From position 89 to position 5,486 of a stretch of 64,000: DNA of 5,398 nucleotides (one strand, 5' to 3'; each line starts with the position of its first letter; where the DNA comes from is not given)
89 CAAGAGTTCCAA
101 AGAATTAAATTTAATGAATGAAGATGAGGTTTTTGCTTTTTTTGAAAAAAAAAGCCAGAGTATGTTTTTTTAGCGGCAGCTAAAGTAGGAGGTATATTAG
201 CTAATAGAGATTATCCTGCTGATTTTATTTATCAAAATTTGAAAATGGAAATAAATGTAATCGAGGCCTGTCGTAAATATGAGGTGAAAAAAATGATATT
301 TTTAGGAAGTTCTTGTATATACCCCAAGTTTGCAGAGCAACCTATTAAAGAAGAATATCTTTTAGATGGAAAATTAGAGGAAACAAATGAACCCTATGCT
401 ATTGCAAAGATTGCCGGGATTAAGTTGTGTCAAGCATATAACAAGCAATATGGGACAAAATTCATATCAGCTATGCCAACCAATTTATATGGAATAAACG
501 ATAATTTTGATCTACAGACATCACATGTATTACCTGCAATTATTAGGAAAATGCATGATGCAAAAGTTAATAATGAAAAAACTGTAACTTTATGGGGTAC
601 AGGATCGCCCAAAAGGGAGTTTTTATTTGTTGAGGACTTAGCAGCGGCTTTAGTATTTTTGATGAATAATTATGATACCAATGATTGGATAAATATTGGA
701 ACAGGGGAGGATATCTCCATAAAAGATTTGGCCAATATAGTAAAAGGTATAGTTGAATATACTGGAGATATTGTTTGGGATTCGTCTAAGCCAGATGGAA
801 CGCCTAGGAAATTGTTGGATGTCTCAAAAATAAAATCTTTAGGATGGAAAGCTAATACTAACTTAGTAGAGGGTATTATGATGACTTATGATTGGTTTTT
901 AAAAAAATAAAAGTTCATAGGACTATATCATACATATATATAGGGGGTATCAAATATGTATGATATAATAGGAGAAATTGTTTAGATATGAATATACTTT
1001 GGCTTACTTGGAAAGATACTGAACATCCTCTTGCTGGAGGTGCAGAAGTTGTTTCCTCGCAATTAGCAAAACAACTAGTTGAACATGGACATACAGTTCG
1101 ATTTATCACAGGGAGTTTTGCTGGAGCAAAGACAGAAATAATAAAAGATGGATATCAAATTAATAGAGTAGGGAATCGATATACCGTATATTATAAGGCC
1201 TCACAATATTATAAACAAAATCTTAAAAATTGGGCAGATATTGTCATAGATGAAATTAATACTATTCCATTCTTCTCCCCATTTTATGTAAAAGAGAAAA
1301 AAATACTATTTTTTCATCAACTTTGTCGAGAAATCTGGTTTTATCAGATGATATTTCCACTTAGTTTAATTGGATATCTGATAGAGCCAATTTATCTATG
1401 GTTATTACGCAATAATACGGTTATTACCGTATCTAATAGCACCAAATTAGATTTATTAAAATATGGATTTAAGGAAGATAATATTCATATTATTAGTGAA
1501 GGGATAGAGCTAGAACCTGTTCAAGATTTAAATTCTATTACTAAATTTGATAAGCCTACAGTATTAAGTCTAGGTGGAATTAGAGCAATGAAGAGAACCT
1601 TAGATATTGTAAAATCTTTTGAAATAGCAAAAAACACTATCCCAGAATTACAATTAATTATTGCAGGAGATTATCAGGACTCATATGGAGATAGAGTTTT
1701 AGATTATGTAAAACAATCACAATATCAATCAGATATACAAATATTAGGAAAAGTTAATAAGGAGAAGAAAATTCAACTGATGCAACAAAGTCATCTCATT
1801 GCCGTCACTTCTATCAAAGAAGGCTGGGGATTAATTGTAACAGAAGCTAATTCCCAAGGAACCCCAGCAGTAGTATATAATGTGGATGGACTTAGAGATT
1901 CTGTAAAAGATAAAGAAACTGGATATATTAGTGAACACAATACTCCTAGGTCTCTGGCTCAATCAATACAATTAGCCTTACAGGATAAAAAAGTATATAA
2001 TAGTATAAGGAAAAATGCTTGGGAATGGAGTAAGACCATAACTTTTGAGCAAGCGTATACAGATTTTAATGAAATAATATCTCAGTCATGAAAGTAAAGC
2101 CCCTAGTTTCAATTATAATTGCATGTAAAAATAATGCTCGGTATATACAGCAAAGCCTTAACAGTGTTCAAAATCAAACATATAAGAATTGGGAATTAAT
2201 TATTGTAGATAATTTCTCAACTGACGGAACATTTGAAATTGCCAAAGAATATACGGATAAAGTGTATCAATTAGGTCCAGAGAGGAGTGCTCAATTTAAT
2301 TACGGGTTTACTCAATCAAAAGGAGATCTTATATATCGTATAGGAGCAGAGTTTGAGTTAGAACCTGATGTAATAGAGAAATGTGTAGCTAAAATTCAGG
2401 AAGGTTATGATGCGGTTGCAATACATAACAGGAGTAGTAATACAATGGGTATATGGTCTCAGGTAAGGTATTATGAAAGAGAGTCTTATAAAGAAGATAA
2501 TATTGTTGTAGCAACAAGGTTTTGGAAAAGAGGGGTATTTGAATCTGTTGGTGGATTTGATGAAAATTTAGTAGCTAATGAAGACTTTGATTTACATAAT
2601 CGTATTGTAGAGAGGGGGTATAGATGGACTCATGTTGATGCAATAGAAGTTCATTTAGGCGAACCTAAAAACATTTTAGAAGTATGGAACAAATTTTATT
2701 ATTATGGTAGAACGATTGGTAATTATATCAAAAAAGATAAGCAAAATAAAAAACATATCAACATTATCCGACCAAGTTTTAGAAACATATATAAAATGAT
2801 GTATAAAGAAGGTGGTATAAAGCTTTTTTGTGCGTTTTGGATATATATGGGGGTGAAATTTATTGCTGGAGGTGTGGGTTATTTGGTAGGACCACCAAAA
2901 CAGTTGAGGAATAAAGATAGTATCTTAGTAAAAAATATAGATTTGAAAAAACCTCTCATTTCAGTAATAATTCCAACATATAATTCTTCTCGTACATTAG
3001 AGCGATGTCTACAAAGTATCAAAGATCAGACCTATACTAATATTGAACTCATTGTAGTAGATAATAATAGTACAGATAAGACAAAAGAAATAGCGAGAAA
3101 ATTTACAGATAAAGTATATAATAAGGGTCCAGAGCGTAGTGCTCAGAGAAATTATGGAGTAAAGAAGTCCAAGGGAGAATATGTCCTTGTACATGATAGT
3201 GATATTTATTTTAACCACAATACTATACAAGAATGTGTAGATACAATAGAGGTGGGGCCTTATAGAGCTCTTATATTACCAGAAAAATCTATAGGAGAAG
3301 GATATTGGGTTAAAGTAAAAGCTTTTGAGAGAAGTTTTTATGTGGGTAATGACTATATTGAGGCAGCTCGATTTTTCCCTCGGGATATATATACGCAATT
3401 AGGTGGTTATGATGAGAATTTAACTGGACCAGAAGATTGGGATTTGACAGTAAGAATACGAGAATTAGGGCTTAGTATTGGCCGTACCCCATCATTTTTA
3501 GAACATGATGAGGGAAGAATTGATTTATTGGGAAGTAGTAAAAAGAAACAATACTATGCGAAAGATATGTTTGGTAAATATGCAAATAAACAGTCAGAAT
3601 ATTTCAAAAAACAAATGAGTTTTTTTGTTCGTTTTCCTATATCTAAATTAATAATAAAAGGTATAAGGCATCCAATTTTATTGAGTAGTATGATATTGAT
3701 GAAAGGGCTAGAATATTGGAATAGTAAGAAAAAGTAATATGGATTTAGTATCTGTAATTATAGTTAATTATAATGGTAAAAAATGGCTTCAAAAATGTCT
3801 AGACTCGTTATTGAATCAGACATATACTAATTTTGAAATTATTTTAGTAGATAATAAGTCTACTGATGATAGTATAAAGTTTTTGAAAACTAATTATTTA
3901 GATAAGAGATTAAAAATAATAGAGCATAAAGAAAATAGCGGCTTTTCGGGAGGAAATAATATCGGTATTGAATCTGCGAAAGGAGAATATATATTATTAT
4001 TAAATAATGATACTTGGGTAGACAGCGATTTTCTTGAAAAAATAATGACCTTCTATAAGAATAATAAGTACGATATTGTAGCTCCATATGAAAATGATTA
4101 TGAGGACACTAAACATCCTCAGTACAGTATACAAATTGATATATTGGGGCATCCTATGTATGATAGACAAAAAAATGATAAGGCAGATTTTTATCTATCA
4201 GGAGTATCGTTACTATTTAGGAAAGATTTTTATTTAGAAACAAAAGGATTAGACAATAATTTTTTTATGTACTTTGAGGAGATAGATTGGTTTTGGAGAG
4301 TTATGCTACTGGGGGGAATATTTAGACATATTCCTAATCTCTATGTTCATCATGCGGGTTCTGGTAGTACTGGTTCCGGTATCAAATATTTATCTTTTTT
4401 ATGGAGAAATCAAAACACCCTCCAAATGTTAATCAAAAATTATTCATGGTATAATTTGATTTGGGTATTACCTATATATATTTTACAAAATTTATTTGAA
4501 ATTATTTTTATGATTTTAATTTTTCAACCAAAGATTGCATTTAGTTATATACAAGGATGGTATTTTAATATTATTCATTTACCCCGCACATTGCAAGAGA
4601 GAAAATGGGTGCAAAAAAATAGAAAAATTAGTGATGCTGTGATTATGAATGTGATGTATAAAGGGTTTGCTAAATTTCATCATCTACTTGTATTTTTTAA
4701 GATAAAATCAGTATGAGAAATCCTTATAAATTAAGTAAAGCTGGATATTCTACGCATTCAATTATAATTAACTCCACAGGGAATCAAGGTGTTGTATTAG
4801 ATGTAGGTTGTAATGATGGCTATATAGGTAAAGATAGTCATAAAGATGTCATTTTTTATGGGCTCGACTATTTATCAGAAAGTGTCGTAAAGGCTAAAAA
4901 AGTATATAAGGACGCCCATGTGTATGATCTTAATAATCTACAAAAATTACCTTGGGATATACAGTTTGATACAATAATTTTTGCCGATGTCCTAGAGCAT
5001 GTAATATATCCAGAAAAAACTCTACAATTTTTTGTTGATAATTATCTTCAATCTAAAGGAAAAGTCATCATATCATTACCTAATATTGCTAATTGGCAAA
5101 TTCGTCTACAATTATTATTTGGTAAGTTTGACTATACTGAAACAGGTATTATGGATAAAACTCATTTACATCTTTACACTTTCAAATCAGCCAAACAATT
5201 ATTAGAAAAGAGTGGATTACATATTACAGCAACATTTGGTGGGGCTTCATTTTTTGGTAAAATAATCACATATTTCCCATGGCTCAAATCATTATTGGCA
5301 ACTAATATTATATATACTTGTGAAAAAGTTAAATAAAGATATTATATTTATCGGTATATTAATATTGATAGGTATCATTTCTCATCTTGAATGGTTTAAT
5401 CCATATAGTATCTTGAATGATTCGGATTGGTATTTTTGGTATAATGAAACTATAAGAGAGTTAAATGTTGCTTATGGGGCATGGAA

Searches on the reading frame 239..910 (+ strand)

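Call 11: search_protein_families(library=pfam, proteins=[window:239-910:+], max_evalue=0.001)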
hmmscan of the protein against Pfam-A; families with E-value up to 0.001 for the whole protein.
window:239-910:+ (223 aa): 2 families
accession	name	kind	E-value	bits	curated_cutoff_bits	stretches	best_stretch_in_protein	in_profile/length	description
PF01370.27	Epimerase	-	5.5e-45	154.1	20.9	1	2-154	93-240/240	NAD dependent epimerase/dehydratase family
PF16363.11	GDP_Man_Dehyd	-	8.6e-21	75.2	27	1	5-215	107-331/332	GDP-mannose 4,6 dehydratase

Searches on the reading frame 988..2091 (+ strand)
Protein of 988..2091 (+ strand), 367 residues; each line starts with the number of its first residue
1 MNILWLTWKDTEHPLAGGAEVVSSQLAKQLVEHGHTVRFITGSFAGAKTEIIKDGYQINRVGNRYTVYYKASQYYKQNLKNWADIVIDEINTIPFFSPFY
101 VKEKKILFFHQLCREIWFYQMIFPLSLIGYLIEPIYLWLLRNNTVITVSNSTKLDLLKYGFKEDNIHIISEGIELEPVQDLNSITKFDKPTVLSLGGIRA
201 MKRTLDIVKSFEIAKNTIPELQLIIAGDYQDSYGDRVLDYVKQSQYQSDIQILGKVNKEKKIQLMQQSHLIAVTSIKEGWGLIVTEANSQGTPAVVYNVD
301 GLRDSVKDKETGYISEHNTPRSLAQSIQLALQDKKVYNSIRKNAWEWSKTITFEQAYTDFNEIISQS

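Call 11: search_protein_families(library=pfam, proteins=[window:988-2091:+], max_evalue=0.001)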
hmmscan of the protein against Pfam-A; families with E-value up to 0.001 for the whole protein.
window:988-2091:+ (367 aa): 4 families
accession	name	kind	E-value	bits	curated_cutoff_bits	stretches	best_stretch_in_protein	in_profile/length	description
PF00534.26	Glycos_transf_1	-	2.2e-30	105.9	26.4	1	188-345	14-170/172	Glycosyl transferases group 1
PF13692.12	Glyco_trans_1_4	-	3e-18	66.9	27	1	190-333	2-142/142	Glycosyl transferases group 1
PF13439.12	Glyco_transf_4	-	9.8e-14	52.2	28.5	1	17-176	2-169/170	Glycosyltransferase Family 4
PF20706.3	GT4-conflict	-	1.6e-07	31.1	26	1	182-316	190-326/385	Family 4 Glycosyltransferase in conflict systems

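Call 37: find_encoding_contigs(protein=window:988-2091:+, flank=10000, max_places=2)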
Protein window:988-2091:+ (367 aa): 2 contigs read that carry it; 2 places shown.
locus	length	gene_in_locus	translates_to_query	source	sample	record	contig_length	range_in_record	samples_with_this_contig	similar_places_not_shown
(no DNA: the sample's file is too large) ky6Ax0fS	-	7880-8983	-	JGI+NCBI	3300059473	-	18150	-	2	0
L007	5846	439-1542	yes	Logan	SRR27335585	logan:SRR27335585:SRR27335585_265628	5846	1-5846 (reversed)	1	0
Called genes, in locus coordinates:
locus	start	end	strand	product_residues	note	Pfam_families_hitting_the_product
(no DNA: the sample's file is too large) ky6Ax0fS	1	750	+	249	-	?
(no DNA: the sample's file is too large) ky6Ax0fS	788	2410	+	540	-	PF09972:DUF2207, PF20990:DUF2207_C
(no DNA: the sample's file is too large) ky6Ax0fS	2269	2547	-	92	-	-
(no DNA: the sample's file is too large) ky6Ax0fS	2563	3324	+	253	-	-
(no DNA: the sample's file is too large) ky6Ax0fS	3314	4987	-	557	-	PF16949:ABC_tran_2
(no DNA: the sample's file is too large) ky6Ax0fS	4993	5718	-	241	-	PF00005:ABC_tran, PF13304:AAA_21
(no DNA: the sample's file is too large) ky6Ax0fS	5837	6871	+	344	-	PF01370:Epimerase, PF04321:RmlD_sub_bind, PF16363:GDP_Man_Dehyd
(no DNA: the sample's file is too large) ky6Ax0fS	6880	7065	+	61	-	PF01370:Epimerase (weak)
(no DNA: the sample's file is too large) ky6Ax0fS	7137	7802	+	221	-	PF01370:Epimerase, PF16363:GDP_Man_Dehyd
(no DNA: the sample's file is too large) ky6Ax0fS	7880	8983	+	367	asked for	PF13439:Glyco_transf_4, PF20706:GT4-conflict (weak), PF00534:Glycos_transf_1, PF13692:Glyco_trans_1_4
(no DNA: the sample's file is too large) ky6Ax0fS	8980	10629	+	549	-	PF00535:Glycos_transf_2, PF13506:Glyco_transf_21 (faint), PF13641:Glyco_tranf_2_3, PF02709:Glyco_transf_7C (faint), PF00535:Glycos_transf_2, PF10111:Glyco_tranf_2_2 (weak), PF13641:Glyco_tranf_2_3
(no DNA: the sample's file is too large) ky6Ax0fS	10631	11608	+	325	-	PF00535:Glycos_transf_2, PF10111:Glyco_tranf_2_2, PF13641:Glyco_tranf_2_3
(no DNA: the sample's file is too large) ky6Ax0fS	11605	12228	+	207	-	PF07021:MetW, PF13489:Methyltransf_23, PF13847:Methyltransf_31, PF08241:Methyltransf_11 (weak), PF08242:Methyltransf_12 (weak)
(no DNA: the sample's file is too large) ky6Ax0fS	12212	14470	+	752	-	-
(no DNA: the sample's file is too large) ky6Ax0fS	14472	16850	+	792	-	-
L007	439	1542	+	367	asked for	PF13439:Glyco_transf_4, PF20706:GT4-conflict (weak), PF00534:Glycos_transf_1, PF13692:Glyco_trans_1_4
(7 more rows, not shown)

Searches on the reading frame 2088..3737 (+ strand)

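Call 11: search_protein_families(library=pfam, proteins=[window:2088-3737:+], max_evalue=0.001)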
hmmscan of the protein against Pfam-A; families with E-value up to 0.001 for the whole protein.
window:2088-3737:+ (549 aa): 6 families
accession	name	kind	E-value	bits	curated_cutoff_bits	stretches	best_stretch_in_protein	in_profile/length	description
PF00535.33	Glycos_transf_2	-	1.2e-54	185.2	23.3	2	292-396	1-112/168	Glycosyl transferase family 2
PF13641.12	Glyco_tranf_2_3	-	8.2e-24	85.3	27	2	7-181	3-202/230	Glycosyltransferase like family 2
PF10111.15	Glyco_tranf_2_2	-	5.8e-23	82.2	27.3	1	292-385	1-104/276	Glycosyltransferase like family 2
PF02709.20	Glyco_transf_7C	-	3.3e-06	27.1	23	0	430-469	26-67/78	N-terminal domain of galactosyltransferase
PF13632.12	Glyco_trans_2_3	-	7.1e-06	26.4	27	0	145-210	78-143/198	Glycosyl transferase family group 2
PF13704.12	Glyco_tranf_2_4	-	0.00014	22.7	27.5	0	14-57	1-42/98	Glycosyl transferase family 2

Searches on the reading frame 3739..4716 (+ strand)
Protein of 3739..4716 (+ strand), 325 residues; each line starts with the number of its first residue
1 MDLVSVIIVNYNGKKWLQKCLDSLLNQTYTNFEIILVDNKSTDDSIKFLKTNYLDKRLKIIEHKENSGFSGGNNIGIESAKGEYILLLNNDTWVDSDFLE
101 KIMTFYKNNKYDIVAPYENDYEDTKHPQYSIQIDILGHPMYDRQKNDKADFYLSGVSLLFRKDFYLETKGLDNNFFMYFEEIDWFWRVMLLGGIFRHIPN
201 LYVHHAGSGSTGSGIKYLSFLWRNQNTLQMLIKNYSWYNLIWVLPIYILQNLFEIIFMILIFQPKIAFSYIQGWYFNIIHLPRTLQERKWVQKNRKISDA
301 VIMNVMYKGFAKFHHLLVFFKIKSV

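Call 11: search_protein_families(library=pfam, proteins=[window:3739-4716:+], max_evalue=0.001)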
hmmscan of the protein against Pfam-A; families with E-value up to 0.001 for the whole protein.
window:3739-4716:+ (325 aa): 4 families
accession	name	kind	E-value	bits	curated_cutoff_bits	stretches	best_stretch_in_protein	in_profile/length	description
PF00535.33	Glycos_transf_2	-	1.2e-33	116.9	23.3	1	5-164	1-164/168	Glycosyl transferase family 2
PF13641.12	Glyco_tranf_2_3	-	5.4e-13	49.9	27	1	4-186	3-192/230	Glycosyltransferase like family 2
PF10111.15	Glyco_tranf_2_2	-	5.5e-12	46.2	27.3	1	5-228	1-242/276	Glycosyltransferase like family 2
PF13632.12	Glyco_trans_2_3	-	7e-05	23.2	27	1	84-263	1-191/198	Glycosyl transferase family group 2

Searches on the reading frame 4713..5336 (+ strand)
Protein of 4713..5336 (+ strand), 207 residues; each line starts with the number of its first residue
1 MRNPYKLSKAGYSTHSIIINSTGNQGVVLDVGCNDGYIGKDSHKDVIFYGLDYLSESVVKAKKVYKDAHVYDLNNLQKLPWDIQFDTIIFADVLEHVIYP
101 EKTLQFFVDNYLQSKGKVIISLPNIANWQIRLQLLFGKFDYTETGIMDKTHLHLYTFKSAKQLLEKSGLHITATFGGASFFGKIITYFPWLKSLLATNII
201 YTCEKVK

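Call 11: search_protein_families(library=pfam, proteins=[window:4713-5336:+], max_evalue=0.001)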
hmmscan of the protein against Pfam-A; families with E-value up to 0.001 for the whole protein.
window:4713-5336:+ (207 aa): 6 families
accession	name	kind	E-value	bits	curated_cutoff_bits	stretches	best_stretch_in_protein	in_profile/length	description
PF07021.18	MetW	-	6.8e-12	45.9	21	1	17-172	6-163/193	Methionine biosynthesis protein MetW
PF13489.12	Methyltransf_23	-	2.2e-10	41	27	1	25-172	23-162/164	Methyltransferase domain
PF13847.12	Methyltransf_31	-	1e-08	35.4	27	1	27-130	6-119/145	Methyltransferase domain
PF08242.18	Methyltransf_12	-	3.4e-07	31.4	30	1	29-108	1-89/98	Methyltransferase domain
PF08241.18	Methyltransf_11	-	4.5e-06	27.7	21.2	1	29-106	1-82/95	Methyltransferase domain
PF13649.12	Methyltransf_25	-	0.0002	22.4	27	1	28-101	1-81/97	Methyltransferase domain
